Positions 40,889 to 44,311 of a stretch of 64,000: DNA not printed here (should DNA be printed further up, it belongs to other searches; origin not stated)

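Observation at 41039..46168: Four-gene operon resembling an undescribed chaperone-usher-like surface-fibre or secretion module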

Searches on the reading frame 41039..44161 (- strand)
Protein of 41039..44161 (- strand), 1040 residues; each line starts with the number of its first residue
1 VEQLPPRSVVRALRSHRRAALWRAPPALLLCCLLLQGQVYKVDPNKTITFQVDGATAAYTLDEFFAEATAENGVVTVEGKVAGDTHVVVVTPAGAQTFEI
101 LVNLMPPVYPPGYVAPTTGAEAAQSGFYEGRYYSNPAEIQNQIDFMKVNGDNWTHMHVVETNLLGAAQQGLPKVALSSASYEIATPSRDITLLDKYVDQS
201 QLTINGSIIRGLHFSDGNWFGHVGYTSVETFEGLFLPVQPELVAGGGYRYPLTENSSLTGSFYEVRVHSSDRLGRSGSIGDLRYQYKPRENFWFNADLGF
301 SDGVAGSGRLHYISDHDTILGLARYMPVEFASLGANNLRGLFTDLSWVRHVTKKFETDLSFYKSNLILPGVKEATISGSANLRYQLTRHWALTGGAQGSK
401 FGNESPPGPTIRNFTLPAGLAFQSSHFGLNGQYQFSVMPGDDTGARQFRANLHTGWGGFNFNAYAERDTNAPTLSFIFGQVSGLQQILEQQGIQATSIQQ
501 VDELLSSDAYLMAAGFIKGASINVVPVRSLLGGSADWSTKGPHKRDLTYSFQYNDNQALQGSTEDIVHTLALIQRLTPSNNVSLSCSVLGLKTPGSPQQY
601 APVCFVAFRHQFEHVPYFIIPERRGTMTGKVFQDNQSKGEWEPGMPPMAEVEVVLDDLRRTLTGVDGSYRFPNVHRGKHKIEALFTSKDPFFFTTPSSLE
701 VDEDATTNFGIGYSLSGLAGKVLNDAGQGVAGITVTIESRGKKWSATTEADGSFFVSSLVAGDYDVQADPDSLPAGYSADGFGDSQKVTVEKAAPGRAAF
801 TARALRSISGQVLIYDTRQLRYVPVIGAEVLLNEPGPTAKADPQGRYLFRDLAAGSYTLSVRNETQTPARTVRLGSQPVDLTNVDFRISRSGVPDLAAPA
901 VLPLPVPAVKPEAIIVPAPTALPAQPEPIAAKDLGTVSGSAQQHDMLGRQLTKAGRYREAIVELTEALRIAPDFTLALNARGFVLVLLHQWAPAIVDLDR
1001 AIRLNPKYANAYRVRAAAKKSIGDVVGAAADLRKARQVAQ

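Call 3: search_protein_families(library=pfam, max_evalue=1, proteins=[window:41039-44161:-])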
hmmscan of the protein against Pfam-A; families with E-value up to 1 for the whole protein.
window:41039-44161:- (1040 aa): 18 families
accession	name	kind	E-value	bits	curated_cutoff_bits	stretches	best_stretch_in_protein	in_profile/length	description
PF13620.12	CarboxypepD_reg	-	2.8e-21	76.1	32.3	3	718-801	2-80/82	Carboxypeptidase regulatory-like domain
PF17210.9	SdrD_B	-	1.9e-14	54.2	29.7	3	725-779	19-72/112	SdrD B-like domain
PF13715.12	CarbopepD_reg_2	-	1.1e-11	45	32.2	2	719-767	2-49/88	CarboxypepD_reg-like domain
PF13414.12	TPR_11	-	1.5e-09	37.8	26.8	2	948-985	1-38/42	TPR repeat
PF07719.23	TPR_2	-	3e-08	33.6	27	2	944-973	4-33/34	Tetratricopeptide repeat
PF09430.16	EMC7_beta-sandw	-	1.5e-07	32.1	26.6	1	730-768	7-45/122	ER membrane protein complex subunit 7, beta-sandwich domain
PF00515.34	TPR_1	-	4.5e-07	29.8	27.8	2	977-1008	3-34/34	Tetratricopeptide repeat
PF17802.7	SpaA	-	3.9e-05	24.2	23.1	1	721-791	7-77/91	Prealbumin-like fold domain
PF13371.12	TPR_9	-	0.00068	20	35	1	967-1017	21-71/73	Tetratricopeptide repeat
PF14559.12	TPR_19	-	0.0024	18.6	25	1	952-1017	2-67/68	Tetratricopeptide repeat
PF13431.12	TPR_17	-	0.0025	18.4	24.4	0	999-1024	3-28/34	Tetratricopeptide repeat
PF13428.12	TPR_14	-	0.003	18.5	23.5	1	944-981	4-41/44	Tetratricopeptide repeat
PF14686.12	fn3_3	-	0.0056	16.9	24.4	0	740-791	23-68/75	Polysaccharide lyase family 4, domain II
PF02369.22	Big_1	-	0.022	15.3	34.9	1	721-769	24-79/93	Bacterial Ig-like domain (group 1)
PF24421.1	Ig_J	-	0.063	13.8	29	0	844-866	65-87/104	Tip attachment protein J, Ig-like domain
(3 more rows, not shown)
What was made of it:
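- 41498..42292 (-): g4 residues 624-888: three CarboxypepD_reg (prealbumin-like) beta-sandwich domains, in the position of the usher C-terminal domains. PF13620 E 2.8e-21, three stretches (call 3).
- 41042..41350 (-): g4 residues 938-1040: three TPR repeats, absent from many homologues. TPR_11, TPR_2 and TPR_1 above threshold (call 3).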

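Call 4: search_protein_families(library=ncbifam, max_evalue=1, proteins=[window:41039-44161:-])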
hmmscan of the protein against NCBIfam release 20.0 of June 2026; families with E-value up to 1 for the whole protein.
window:41039-44161:- (1040 aa): 11 families
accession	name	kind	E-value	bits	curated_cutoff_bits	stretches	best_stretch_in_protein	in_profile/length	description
NF052345.1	S_layer_anammox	exception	6.8e-09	33.7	1400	2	794-957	1301-1454/1596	Kustd1514 family S-layer glycoprotein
NF040959.1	MamA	equivalog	0.00013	21.4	200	1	945-1036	109-200/204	magnetosome protein MamA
TIGR02917.1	PEP_TPR_lipo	equivalog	0.00034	18.6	312.2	1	953-1039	341-427/899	XrtA/PEP-CTERM system TPR-repeat protein PrsT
TIGR02521.1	type_IV_pilW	equivalog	0.00044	19.9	154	1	990-1037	46-93/234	type IV pilus biogenesis/stability protein PilW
NF033762.1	social_mot_Tgl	equivalog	0.00051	19.5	225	1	940-1012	30-103/252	social motility TPR repeat lipoprotein Tgl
NF040765.1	adhesion_FAF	equivalog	0.032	12.9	500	1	722-778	429-486/632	adhesion factor FAF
NF047558.1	TPR_END_plus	domain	0.054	13.5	32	0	986-1010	10-34/56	TPR end-of-group domain-containing protein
NF008391.2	PRK11189.1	equivalog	0.056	12.9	250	1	960-1032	84-156/297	lipoprotein NlpI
NF033510.3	Ca_tandemer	repeat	0.059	13.7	50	1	727-757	37-68/96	Ca2+-stabilized repeat-containing adhesin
NF012181.0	MSCRAMM_SdrD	exception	0.069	10.5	2500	0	728-777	703-751/1379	MSCRAMM family adhesin SdrD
TIGR00990.1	3a0801s09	subfamily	0.12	11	757.25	1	963-1035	322-391/615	mitochondrial import receptor subunit TOM70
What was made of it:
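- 41042..41350 (-): Weak NCBIfam similarity to PilW and Tgl pilotin-type TPR lipoproteins (call 4).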

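Call 5: search_solved_structures(query=window:41039-44161:-, max_evalue=1)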
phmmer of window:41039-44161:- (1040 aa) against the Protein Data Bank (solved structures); distinct sequences matched with E-value up to 1: 65 (the best 60 are shown).
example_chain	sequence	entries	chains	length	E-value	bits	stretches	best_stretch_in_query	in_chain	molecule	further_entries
7yea_A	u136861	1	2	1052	3.6e-08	35.3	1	941-1036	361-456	UDP-N-acetylglucosamine--peptide N-acetylglucosaminyltransferase 110 kDa subunit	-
7yeh_B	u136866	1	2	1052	3.6e-08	35.3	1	941-1036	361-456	UDP-N-acetylglucosamine--peptide N-acetylglucosaminyltransferase 110 kDa subunit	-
7ntf_A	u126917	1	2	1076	3.7e-08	35.3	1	941-1036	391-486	Isoform 1 of UDP-N-acetylglucosamine--peptide N-acetylglucosaminyltransferase 110 kDa subu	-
9yr4_A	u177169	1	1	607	3e-06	29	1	911-1022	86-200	Mitochondrial import receptor subunit TOM70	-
7dhg_C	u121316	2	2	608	3e-06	29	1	911-1022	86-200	Mitochondrial import receptor subunit TOM70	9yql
8ye5_A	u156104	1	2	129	7.7e-06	27.6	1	948-1038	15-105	TmrC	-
6q4m_A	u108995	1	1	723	1.6e-05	26.5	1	941-1036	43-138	UDP-N-acetylglucosamine--peptide N-acetylglucosaminyltransferase 110 kDa subunit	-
8cm9_A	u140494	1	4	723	1.6e-05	26.5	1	941-1036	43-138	UDP-N-acetylglucosamine--peptide N-acetylglucosaminyltransferase 110 kDa subunit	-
5npr_A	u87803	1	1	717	1.6e-05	26.5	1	941-1036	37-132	UDP-N-acetylglucosamine--peptide N-acetylglucosaminyltransferase 110 kDa subunit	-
5nps_A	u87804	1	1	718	1.6e-05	26.5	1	941-1036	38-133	UDP-N-acetylglucosamine--peptide N-acetylglucosaminyltransferase 110 kDa subunit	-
5hgv_A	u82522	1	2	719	1.6e-05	26.5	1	941-1036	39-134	UDP-N-acetylglucosamine--peptide N-acetylglucosaminyltransferase 110 kDa subunit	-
3pe3_A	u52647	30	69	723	1.7e-05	26.5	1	941-1036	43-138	UDP-N-acetylglucosamine--peptide N-acetylglucosaminyltransferase 110 kDa subunit | UDP-N-ACETYLGLUCOSAMINE--PEPTIDE N-ACETYLGLUCOSAMINYL TRANSFERASE 110 KDA SUB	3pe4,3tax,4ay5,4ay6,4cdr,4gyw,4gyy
6ibo_A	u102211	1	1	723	1.7e-05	26.5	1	941-1036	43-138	UDP-N-acetylglucosamine--peptide N-acetylglucosaminyltransferase 110 kDa subunit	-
6tka_AAA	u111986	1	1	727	1.7e-05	26.5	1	941-1036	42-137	UDP-N-acetylglucosamine--peptide N-acetylglucosaminyltransferase 110 kDa subunit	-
5lvv_A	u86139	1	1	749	1.7e-05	26.4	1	941-1036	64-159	UDP-N-acetylglucosamine--peptide N-acetylglucosaminyltransferase 110 kDa subunit,UDP-N-ace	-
7kw7_E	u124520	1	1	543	0.35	12.2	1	947-1031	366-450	Stress-induced-phosphoprotein 1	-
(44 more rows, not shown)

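Call 18: find_related_loci(query=A1, collection=genome_contigs, flank=8000)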
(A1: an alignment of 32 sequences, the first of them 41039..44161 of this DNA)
Query A1 (1040 aa) in genome_contigs; peptide patterns used: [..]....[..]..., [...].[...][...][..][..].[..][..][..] (x = any residue, [..] = any of these).
56 stretches matched a pattern; 21 encode a relative of the query (tblastn E <= 1e-3); 20 distinct loci.
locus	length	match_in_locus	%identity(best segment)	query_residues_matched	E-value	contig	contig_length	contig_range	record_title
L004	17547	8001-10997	81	38-1040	0e+0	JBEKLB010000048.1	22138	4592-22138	MAG: Bryobacteraceae bacterium isolate SPRUCE 360 SPRUCE_360_48, whole genome shotgun sequence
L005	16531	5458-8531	81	18-1040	0e+0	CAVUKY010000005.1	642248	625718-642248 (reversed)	MAG: Bryobacterales bacterium isolate MFD01716.bin.2.112 genome assembly, contig: contig_25631, whole genome shotgun seq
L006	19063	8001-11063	73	22-1040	0e+0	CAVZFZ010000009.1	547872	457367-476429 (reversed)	MAG: Bryobacterales bacterium isolate MFD05521.bin.2.108 genome assembly, contig: contig_48696, whole genome shotgun seq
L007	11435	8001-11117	65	22-1038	0e+0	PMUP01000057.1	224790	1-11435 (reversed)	MAG: Bryobacterales bacterium isolate palsa_144 73.20110700_P3M.16_contig_87, whole genome shotgun sequence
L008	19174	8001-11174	58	1-1040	0e+0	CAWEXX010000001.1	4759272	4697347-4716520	MAG: Bryobacterales bacterium isolate MFD05513.bin.2.190 genome assembly, contig: contig_3901, whole genome shotgun sequ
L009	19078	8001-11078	64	2-1040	0e+0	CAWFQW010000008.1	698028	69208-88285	MAG: Bryobacterales bacterium isolate MFD00964.bin.2.210 genome assembly, contig: contig_56141, whole genome shotgun seq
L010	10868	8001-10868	61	22-957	0e+0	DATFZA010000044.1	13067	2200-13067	MAG TPA_asm: Bryobacteraceae bacterium isolate SMAG_U9557 k141_1179006, whole genome shotgun sequence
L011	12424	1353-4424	67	5-1040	0e+0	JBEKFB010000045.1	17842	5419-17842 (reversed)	MAG: Bryobacteraceae bacterium isolate SPRUCE 21 SPRUCE_21_45, whole genome shotgun sequence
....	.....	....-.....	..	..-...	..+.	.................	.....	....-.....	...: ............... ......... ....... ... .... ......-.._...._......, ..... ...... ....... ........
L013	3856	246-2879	63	22-899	0e+0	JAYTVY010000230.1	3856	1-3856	MAG: Bryobacterales bacterium isolate GFS_5747 GFS_5747_229, whole genome shotgun sequence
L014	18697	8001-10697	62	22-923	0e+0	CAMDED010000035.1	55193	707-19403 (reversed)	MAG: Candidatus Sulfopaludibacter sp. SbA3 isolate MaH-04nov19-243 genome assembly, contig: MaH-04nov19-C1151, whole gen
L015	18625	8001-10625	60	22-896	0e+0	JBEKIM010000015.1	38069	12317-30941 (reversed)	MAG: Bryobacteraceae bacterium isolate SPRUCE 2 SPRUCE_2_15, whole genome shotgun sequence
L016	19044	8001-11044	63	15-1040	0e+0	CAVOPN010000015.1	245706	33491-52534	MAG: Bryobacterales bacterium isolate MFD10064.bin.1.78 genome assembly, contig: contig_34090, whole genome shotgun sequ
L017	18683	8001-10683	59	22-894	0e+0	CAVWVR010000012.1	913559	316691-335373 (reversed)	MAG: Terriglobia bacterium isolate MFD09671.bin.1.203 genome assembly, contig: contig_4, whole genome shotgun sequence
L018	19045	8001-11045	47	21-1034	0e+0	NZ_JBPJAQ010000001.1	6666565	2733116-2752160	Paludibaculum fermentans strain T20B24 1, whole genome shotgun sequence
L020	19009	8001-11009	56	22-1040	1e-178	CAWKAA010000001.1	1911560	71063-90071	MAG: Terriglobia bacterium isolate MFD03346.bin.2.6 genome assembly, contig: contig_1120, whole genome shotgun sequence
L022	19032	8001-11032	64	13-1040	0e+0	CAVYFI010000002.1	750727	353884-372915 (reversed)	MAG: Bryobacterales bacterium isolate MFD04463.bin.2.76 genome assembly, contig: contig_23992, whole genome shotgun sequ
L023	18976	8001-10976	62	20-1040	0e+0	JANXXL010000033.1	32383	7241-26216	MAG: Bryobacterales bacterium isolate GL140_2_metabat_99_sub GL140_2_k141_2593762, whole genome shotgun sequence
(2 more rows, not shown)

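Call 27: predict_structure(alignment_id=A1)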
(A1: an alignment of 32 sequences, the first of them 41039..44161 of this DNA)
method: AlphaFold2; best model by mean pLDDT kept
length: 1040 residues; sequences in the alignment: 32
mean_pLDDT: 79.7   pTM: 0.50
mean pLDDT of the five models: 79.7, 75.6, 74.6, 74.3, 69.2
residues with pLDDT >= 90: 385; 70-90: 425; 50-70: 120; < 50: 110
segments of 3 or more residues with pLDDT < 50: 1-24, 28-37, 113-121, 229-235, 509-523, 891-904, 906-935
pLDDT, mean of each block of 10 residues (from residue 1): 36 40 48 50 88 84 84 88 82 79 67 43 79 89 88 88 72 80 88 90 86 93 76 49 94 95 88 83 94 95 94 94 90 76 94 92 77 84 89 89 71 83 79 81 72 87 88 57 60 58 56 42 65 92 89 83 90 91 95 87 94 80 84 87 89 91 92 86 88 91 92 80 87 88 86 83 88 85 84 81 88 75 80 73 84 83 68 84 76 34 37 34 32 54 93 90 95 94 96 95 93 96 89 88
secondary structure, 60 per line:
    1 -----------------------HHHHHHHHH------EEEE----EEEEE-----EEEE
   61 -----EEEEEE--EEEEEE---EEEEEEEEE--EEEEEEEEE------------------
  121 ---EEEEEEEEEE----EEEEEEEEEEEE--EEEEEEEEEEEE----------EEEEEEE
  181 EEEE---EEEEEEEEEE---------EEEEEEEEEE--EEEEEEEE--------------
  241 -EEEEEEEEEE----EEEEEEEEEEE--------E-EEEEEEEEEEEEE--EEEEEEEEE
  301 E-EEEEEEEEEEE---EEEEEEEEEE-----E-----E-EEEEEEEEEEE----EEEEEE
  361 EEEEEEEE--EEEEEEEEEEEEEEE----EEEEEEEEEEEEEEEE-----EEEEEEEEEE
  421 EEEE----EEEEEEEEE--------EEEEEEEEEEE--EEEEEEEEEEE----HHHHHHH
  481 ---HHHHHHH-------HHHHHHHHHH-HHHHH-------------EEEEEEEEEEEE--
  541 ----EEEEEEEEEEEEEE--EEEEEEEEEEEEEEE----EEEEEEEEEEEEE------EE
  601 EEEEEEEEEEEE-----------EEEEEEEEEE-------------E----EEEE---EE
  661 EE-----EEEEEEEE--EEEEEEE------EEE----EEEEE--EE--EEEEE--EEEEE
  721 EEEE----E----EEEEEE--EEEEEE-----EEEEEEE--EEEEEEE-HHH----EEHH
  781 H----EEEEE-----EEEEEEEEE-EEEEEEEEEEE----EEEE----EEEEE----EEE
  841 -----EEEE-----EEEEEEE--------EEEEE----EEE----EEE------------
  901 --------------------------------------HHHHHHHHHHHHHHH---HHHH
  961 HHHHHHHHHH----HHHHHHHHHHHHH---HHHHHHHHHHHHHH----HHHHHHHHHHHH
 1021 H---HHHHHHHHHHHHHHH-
elements in order (helices of 4 or more, strands of 3 or more residues): H24-32 E39-42 E47-51 E57-60 E66-71 E74-79 E83-91 E94-102 E124-133 E138-149 E152-163 E174-184 E188-197 E207-216 E219-226 E242-251 E256-266 E277-289 E292-301 E303-313 E317-326 E340-350 E355-368 E371-385 E390-405 E411-424 E429-437 E446-456 E459-469 H474-480 H484-490 H498-507 H509-513 E527-538 E545-558 E561-575 E580-592 E599-612 E624-633 E652-655 E659-662 E668-675 E678-684 E691-693 E698-702 E709-713 E716-724 E734-739 E742-747 E753-759 E762-768 E786-790 E796-804 E806-816 E821-824 E829-833 E838-840 E846-849 E855-861 E870-874 E879-881 E886-888 H939-953 H957-970 H975-987 H991-1004 H1009-1021 H1025-1039
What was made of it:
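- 41039..44134 (-): g4: outer-membrane protein of about 1031 aa, proposed usher-like translocon (alternative starts at 44161 and 44224). AF2 model, pLDDT 79.7 (call 27).
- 43856..44047 (-): g4 residues 39-102: N-terminal beta domain of pilus-N (CpaC/RcpA N-terminal) type. Confident beta domain in the model (call 27).
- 42326..43792 (-): g4 residues 124-612: beta-barrel of about 26 strands. 26 long strands by DSSP (call 27). Loop lengths fit an outer-membrane topology with short periplasmic turns (my reading of call 27).
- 42584..42754 (-): g4 residues 470-526: highly conserved helical insert between strands 21 and 22, candidate gate or plug. Helices 474-513 with low to moderate pLDDT (call 27).
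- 41498..42292 (-): Sandwiches in the model (call 27).
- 41351..41497 (-): g4 residues 889-937: Pro-rich disordered linker. pLDDT below 50 for residues 891-935 (call 27).
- On Chaperone-usher pathway (any clade): The AF2 model shows an N-terminal domain at 39-102, about 26 strands at 124-612 and three sandwiches at 624-888 (call 27). The only large insert is helical, at residues 470-526 between strands 21 and 22 (call 27).
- On Secretins of the CpaC/RcpA type: The body is a single-chain barrel (call 27).
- Closest known: Classical chaperone-usher usher FimD/PapC. Different: It is absent here, where that position holds only a 15-residue loop (call 27).
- Checked: The Pro-rich linker is disordered in the model (call 27).
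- The AF2 model (pLDDT 79.7) shows an N-terminal domain, a barrel of about 26 strands and three C-terminal sandwiches (call 27). There is no beta-sandwich plug, there are about 26 rather than 24 strands, and there is a helical insert (call 27). A TPR plus a large barrel in one protein (calls 3, 27).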
